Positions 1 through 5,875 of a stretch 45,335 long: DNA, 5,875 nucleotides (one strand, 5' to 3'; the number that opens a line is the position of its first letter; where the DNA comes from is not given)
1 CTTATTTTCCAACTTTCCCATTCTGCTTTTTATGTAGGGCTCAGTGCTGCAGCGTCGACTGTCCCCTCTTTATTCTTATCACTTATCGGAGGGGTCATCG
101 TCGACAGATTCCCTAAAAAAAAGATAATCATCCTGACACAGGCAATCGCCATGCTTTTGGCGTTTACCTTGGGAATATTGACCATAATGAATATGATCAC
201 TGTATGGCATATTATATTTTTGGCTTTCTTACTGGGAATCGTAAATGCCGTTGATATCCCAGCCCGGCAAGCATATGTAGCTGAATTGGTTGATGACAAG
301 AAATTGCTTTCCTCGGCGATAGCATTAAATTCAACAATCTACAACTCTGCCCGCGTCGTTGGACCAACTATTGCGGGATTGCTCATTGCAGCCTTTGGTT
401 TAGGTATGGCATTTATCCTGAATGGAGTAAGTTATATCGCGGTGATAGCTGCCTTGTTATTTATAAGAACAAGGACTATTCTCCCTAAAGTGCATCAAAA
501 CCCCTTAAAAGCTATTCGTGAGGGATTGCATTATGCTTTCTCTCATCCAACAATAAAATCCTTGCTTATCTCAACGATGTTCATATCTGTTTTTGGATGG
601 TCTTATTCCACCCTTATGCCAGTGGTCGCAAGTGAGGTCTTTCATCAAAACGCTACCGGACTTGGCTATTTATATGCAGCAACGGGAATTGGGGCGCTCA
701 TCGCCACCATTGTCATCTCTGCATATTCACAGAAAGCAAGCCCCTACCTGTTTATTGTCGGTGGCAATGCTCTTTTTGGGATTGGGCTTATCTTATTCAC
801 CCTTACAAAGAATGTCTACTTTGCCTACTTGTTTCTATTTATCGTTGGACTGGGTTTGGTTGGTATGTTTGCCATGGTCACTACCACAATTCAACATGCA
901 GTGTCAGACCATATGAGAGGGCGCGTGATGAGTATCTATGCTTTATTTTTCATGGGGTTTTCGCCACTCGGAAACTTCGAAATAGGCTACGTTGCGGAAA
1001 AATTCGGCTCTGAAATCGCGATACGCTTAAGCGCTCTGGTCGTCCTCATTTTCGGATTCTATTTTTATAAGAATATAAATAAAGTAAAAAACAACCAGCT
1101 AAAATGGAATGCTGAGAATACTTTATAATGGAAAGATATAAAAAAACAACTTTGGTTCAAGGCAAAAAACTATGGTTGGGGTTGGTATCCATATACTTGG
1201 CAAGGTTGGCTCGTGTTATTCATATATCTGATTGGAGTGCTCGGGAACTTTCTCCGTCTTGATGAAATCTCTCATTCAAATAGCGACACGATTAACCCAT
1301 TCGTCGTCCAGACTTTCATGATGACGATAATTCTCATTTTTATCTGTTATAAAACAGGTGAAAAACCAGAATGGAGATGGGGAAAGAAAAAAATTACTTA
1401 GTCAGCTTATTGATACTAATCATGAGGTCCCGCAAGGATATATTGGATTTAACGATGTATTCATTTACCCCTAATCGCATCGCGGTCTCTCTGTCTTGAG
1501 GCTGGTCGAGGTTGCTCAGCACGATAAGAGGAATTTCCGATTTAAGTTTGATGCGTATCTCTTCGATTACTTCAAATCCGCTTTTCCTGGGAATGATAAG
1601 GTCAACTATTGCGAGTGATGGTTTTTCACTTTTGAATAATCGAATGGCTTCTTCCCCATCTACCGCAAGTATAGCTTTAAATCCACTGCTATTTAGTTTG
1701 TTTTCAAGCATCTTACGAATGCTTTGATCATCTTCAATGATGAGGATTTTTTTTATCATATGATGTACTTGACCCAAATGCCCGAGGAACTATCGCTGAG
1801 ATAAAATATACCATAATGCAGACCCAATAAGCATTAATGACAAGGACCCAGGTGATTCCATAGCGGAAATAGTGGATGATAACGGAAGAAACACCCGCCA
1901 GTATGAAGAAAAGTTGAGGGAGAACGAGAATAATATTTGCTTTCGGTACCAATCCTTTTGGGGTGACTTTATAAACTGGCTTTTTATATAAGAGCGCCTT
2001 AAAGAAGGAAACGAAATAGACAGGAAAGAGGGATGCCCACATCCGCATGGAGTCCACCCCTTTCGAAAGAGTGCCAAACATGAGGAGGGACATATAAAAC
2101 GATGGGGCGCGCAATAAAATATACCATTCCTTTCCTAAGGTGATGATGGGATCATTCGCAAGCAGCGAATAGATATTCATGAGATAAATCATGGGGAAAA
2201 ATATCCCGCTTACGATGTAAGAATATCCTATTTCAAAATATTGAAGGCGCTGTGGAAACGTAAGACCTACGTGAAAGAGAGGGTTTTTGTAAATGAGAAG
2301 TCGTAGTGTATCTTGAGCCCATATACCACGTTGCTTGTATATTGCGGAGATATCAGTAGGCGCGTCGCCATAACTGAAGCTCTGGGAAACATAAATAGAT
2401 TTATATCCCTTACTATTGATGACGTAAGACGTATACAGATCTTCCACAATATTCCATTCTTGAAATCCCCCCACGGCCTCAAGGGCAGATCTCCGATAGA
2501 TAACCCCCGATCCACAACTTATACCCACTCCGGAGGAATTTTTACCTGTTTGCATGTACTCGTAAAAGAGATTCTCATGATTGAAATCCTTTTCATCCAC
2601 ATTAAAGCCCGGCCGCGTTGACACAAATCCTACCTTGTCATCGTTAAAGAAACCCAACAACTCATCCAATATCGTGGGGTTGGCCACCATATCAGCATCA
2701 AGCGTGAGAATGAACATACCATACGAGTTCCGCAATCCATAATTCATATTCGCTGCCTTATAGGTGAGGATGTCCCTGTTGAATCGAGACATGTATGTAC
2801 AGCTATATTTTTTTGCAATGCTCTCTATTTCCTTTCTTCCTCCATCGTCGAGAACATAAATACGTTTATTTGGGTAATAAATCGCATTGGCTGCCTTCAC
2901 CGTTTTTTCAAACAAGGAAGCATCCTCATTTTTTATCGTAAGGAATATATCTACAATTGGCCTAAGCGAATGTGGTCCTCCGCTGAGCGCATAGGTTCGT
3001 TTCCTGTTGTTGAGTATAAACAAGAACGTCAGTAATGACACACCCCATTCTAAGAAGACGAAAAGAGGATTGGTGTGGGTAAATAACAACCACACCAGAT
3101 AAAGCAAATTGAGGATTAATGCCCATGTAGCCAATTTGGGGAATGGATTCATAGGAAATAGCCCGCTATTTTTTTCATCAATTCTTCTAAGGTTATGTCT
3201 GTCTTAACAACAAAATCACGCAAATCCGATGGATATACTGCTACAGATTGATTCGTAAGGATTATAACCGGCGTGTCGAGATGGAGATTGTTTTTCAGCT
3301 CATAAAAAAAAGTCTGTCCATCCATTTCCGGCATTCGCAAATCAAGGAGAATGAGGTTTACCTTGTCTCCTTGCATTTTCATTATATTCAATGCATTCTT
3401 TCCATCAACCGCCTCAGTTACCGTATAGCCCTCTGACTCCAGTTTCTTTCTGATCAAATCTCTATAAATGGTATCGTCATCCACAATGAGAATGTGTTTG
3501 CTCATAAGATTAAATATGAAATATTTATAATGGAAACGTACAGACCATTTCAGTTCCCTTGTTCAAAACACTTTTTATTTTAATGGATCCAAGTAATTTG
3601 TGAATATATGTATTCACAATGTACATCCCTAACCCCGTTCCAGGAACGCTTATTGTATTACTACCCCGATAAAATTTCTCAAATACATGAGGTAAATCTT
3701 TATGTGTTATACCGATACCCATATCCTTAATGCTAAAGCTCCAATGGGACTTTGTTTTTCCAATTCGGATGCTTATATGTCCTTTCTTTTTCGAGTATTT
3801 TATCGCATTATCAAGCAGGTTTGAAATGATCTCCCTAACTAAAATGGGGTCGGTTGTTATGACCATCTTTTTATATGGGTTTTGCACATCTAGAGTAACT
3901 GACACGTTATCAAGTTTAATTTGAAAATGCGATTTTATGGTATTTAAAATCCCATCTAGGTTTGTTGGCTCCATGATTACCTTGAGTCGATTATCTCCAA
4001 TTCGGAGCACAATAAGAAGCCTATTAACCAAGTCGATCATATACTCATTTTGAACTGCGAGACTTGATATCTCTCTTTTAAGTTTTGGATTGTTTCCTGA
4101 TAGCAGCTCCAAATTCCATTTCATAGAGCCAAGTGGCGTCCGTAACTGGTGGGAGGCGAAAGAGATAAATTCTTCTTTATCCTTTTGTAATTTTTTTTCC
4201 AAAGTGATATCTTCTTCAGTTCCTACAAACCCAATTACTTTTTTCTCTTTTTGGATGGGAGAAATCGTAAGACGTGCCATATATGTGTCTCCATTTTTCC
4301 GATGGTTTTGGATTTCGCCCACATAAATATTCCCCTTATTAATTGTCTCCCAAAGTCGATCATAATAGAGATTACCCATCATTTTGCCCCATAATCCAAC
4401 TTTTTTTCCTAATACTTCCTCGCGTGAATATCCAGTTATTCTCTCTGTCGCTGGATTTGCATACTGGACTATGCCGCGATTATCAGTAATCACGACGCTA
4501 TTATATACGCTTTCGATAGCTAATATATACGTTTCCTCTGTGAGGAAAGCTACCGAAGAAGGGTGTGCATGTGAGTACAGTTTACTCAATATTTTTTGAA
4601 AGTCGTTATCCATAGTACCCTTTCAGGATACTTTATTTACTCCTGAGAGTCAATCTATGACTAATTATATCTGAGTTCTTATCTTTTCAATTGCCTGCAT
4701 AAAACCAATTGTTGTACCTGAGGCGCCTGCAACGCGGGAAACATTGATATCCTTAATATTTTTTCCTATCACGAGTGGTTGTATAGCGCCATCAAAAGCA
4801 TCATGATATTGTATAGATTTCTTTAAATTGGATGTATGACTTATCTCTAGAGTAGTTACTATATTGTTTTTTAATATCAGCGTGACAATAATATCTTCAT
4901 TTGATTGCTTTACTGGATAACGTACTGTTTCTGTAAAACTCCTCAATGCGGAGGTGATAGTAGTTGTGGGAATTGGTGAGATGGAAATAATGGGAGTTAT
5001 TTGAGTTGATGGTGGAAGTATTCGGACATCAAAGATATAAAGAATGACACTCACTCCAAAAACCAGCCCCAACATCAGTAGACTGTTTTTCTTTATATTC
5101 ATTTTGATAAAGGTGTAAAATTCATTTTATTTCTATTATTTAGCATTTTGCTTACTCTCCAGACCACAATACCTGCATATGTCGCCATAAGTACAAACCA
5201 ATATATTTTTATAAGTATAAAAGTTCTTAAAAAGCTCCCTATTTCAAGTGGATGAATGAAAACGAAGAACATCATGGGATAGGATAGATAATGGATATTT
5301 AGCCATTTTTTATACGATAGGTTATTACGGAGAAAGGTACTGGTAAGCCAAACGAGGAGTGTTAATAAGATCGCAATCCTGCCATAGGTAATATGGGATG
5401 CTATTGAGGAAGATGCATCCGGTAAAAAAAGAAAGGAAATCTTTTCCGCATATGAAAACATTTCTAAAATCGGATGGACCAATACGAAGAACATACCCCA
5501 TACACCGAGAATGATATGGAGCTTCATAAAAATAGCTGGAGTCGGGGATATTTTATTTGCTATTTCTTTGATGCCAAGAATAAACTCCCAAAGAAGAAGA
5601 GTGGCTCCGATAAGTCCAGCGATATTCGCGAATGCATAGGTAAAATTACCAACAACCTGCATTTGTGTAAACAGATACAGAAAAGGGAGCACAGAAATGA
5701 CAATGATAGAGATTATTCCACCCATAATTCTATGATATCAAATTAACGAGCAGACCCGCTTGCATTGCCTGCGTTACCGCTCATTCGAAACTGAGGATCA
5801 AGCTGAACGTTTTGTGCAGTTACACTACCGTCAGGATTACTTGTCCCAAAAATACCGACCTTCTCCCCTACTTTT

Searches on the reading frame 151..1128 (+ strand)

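Call 56: search_protein_families(library=pfam, proteins=[window:151-1128:+], max_evalue=0.01)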
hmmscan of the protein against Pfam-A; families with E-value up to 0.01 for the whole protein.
window:151-1128:+ (325 aa): 2 families
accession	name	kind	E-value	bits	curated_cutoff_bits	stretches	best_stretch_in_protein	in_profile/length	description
PF05977.19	MFS_3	-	3e-48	165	27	1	2-307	87-392/524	Transmembrane secretion effector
PF07690.21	MFS_1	-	3e-32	112.3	33.4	1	2-269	69-341/347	Major Facilitator Superfamily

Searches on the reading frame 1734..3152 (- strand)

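Call 56: search_protein_families(library=pfam, proteins=[window:1734-3152:-], max_evalue=0.01)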
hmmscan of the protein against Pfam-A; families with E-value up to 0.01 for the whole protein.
window:1734-3152:- (472 aa): 5 families
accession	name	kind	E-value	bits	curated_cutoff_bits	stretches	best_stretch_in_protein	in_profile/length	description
PF00535.33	Glycos_transf_2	-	1.2e-18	68.1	23.3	1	69-227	2-167/168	Glycosyl transferase family 2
PF13632.12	Glyco_trans_2_3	-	3.3e-16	60.1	27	1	147-336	1-183/198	Glycosyl transferase family group 2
PF13641.12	Glyco_tranf_2_3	-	2e-14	54.6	27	1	78-279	13-228/230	Glycosyltransferase like family 2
PF13506.12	Glyco_transf_21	-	2.4e-10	40.6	21.7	1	129-262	15-154/174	Glycosyl transferase family 21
PF03552.20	Cellulose_synt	-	0.00027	20.1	24.7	1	234-338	421-530/722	Cellulose synthase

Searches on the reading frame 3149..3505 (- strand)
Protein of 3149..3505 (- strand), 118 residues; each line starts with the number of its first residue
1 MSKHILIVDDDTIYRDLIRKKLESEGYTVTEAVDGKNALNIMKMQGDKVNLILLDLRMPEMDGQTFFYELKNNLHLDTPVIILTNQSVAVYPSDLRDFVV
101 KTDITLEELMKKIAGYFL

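Call 56: search_protein_families(library=pfam, proteins=[window:3149-3505:-], max_evalue=0.01)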
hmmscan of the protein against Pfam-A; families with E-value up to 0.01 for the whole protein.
window:3149-3505:- (118 aa): 1 family
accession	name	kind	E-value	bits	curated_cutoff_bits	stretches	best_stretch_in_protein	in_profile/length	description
PF00072.30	Response_reg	-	1.6e-20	73.8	30.2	1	5-113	1-110/111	Response regulator receiver domain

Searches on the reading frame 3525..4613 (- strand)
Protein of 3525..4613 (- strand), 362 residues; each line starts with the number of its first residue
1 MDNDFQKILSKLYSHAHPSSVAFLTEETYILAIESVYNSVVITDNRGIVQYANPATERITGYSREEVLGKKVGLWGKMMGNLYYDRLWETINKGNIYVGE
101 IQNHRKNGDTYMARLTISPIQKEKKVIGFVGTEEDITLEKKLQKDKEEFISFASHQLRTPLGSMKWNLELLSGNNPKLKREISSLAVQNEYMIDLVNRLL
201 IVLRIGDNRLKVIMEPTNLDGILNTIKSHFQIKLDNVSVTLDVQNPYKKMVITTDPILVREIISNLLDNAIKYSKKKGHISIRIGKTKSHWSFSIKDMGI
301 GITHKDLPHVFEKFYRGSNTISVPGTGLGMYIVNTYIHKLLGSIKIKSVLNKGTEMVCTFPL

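Call 56: search_protein_families(library=pfam, proteins=[window:3525-4613:-], max_evalue=0.01)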
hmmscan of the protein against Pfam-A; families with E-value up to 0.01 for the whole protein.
window:3525-4613:- (362 aa): 8 families
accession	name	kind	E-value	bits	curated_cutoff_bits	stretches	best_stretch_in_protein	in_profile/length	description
PF02518.31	HATPase_c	-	2.4e-27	96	26.4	1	255-362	2-109/111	Histidine kinase-, DNA gyrase B-, and HSP90-like ATPase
PF13426.13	PAS_9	-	1e-15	58.3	27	1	39-137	3-102/103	PAS domain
PF00989.32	PAS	-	9.4e-11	42.2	22.6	1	33-136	7-113/113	PAS fold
PF00512.31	HisKA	-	2.2e-10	40.9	26.9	1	146-205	2-63/66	His Kinase A (phospho-acceptor) domain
PF08447.18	PAS_3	-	1.5e-09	38.4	25.6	1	51-132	3-88/89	PAS fold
PF08448.16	PAS_4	-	8.9e-06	26.3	23.1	1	39-139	7-108/110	PAS fold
PF13188.13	PAS_8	-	8.9e-05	22.7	21.8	1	32-73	6-44/65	PAS domain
PF14501.12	HATPase_c_5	-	0.0081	16.5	22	0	261-347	8-89/102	GHKL domain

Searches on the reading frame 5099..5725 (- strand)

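Call 56: search_protein_families(library=pfam, proteins=[window:5099-5725:-], max_evalue=0.01)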
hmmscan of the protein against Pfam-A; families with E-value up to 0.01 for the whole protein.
window:5099-5725:- (208 aa): 1 family
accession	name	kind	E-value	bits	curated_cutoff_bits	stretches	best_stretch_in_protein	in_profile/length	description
PF01794.25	Ferric_reduct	-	3.2e-10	40.5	28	1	36-155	1-120/121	Ferric reductase like transmembrane component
